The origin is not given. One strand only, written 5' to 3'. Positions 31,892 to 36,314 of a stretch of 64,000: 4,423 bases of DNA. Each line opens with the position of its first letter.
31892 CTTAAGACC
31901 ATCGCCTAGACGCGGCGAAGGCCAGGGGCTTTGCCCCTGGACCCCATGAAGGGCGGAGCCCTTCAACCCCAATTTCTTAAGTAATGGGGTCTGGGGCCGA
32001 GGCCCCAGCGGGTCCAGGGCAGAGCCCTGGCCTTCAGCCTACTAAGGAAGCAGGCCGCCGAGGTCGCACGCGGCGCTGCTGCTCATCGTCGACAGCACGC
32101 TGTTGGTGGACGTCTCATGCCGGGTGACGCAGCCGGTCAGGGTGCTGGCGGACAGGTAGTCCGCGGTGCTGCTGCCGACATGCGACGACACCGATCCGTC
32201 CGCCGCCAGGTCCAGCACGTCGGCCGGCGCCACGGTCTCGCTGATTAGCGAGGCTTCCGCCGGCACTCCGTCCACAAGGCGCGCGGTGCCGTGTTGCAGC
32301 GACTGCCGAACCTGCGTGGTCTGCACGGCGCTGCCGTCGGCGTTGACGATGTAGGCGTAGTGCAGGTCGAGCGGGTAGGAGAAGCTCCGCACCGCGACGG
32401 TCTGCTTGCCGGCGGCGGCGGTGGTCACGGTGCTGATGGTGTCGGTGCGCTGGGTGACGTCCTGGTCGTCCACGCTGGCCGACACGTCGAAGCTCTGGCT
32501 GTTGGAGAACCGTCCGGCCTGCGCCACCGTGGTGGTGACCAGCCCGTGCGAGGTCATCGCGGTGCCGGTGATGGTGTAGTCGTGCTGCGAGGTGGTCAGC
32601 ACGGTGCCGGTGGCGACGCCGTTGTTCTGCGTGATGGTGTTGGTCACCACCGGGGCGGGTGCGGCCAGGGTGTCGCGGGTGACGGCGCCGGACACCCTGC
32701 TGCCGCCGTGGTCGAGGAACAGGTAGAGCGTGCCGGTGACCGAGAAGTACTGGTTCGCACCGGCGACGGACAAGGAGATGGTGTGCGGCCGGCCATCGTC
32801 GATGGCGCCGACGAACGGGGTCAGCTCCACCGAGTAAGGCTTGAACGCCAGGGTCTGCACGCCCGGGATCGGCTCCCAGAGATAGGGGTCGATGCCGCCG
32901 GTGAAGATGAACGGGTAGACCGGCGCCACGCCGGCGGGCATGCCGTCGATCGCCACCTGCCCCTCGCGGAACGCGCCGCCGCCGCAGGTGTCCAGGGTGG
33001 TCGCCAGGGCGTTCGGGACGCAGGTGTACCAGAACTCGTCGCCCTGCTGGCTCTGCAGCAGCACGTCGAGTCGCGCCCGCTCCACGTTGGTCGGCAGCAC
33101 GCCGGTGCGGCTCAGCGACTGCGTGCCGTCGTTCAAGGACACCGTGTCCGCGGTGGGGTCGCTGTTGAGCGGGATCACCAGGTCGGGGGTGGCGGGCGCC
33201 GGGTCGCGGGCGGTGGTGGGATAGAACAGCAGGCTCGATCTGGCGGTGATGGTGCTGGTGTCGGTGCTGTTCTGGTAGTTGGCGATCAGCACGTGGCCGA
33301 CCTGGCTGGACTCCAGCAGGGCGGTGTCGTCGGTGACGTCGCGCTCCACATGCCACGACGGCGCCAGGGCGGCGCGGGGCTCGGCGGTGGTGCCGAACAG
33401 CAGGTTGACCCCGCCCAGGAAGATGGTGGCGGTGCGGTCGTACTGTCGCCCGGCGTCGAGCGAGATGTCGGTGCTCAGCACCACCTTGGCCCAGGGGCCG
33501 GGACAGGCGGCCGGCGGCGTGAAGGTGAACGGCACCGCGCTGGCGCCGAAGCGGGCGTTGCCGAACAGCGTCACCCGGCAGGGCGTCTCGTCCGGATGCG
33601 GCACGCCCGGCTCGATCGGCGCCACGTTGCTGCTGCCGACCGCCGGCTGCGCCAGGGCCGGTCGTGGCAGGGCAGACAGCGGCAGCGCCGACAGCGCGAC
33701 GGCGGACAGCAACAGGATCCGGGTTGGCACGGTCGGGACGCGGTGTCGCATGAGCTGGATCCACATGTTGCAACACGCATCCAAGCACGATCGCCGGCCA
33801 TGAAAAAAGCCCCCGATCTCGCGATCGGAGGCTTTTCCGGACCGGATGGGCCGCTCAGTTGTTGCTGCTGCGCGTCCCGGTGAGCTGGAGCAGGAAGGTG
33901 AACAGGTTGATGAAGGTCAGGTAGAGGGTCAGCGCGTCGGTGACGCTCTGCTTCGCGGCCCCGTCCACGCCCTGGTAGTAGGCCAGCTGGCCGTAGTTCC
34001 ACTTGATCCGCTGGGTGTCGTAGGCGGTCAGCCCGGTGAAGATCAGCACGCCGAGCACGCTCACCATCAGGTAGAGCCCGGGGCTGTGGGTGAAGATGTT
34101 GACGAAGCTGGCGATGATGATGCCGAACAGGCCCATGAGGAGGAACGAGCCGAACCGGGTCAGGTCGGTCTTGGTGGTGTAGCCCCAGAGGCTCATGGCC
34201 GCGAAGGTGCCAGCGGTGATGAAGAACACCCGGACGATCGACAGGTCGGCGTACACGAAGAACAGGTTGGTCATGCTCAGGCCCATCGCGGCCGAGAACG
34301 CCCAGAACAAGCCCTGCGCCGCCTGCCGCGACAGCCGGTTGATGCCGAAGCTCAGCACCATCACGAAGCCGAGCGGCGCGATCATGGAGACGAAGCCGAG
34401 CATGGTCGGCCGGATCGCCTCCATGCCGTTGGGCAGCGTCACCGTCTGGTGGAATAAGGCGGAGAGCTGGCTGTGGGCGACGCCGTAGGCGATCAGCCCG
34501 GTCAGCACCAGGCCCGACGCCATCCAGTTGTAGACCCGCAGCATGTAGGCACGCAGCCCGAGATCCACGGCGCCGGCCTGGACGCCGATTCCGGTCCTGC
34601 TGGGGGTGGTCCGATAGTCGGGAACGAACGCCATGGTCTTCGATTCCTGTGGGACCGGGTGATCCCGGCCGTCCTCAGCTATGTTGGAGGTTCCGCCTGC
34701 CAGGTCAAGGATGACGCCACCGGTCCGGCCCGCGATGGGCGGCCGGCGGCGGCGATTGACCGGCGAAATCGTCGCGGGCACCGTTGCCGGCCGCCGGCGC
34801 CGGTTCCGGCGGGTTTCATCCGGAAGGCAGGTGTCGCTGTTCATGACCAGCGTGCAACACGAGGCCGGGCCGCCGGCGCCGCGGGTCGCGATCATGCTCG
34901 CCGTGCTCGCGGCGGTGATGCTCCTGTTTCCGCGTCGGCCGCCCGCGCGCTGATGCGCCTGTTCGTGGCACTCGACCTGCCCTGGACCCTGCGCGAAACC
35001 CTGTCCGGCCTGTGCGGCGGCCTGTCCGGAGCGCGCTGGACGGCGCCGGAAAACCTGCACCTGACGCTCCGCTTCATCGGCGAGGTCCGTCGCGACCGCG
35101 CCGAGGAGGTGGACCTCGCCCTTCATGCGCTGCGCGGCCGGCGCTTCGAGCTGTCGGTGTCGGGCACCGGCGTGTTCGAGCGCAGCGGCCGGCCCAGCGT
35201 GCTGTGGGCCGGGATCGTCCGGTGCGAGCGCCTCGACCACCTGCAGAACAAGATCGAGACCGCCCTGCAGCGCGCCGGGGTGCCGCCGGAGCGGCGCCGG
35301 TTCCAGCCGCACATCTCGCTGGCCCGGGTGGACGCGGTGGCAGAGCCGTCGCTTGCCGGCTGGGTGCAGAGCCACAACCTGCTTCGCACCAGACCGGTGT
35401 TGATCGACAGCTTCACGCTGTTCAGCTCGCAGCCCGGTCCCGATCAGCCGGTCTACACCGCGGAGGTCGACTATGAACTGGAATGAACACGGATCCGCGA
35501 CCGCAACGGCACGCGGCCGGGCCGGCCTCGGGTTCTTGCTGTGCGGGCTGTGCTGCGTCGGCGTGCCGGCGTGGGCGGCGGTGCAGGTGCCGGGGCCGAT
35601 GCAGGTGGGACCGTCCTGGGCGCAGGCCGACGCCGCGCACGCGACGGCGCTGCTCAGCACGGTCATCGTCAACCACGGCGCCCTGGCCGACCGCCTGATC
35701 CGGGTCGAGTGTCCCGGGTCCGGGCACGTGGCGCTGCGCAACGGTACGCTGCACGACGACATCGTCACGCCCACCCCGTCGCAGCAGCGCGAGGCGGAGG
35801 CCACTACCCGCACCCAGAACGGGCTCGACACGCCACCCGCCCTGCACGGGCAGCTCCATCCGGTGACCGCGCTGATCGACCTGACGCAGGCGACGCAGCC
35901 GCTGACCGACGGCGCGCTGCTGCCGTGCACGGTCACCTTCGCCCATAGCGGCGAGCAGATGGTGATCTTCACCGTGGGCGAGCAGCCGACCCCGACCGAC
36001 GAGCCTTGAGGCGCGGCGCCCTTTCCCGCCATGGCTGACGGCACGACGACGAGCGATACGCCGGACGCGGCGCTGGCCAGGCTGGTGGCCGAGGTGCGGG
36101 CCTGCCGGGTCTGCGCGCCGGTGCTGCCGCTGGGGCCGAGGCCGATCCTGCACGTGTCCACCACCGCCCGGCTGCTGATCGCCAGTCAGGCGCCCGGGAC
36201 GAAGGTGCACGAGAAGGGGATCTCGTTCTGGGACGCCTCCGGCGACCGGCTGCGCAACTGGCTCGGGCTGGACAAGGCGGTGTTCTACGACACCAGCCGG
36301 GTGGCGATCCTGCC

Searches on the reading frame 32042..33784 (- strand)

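Call 19: search_protein_families(library=pfam, proteins=[window:32042-33784:-], max_evalue=0.001)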
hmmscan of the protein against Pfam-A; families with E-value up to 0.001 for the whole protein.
window:32042-33784:- (580 aa): 2 families
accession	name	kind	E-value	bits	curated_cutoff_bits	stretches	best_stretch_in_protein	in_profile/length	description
PF12222.14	PNGaseA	-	5.2e-51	173.8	25.3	1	76-364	19-326/336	Peptide N-acetyl-beta-D-glucosaminyl asparaginase amidase A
PF25156.2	PNGase_A_C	-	2e-05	25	27.9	1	396-472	3-76/76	PNGase_A C-terminal domain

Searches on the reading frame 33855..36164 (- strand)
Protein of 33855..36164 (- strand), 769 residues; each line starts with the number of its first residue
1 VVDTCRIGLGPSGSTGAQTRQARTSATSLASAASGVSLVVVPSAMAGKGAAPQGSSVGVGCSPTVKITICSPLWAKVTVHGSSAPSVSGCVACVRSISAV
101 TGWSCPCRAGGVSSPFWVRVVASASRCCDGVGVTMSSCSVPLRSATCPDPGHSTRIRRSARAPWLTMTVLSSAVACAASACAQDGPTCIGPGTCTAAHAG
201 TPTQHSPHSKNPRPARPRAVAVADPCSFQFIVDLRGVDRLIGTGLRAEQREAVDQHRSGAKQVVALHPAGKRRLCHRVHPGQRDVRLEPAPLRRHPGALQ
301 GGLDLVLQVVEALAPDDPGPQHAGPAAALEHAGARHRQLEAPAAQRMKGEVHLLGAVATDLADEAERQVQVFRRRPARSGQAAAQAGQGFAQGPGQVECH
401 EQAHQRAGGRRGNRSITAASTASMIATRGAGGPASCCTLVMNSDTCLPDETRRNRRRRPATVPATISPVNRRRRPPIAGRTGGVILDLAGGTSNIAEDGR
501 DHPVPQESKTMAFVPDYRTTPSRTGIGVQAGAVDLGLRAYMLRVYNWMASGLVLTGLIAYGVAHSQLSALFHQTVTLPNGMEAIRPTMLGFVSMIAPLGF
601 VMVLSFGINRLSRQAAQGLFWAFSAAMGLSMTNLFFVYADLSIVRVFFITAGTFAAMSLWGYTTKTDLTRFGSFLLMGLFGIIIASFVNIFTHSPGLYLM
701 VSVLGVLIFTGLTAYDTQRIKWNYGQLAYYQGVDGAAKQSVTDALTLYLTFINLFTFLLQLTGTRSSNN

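Call 19: search_protein_families(library=pfam, proteins=[window:33855-36164:-], max_evalue=0.001)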
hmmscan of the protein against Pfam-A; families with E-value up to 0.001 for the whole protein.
window:33855-36164:- (769 aa): 1 family
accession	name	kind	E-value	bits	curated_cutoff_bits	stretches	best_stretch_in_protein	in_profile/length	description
PF01027.25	Bax1-I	-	1.9e-56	191.6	34.1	1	538-761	1-206/207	Inhibitor of apoptosis-promoting Bax1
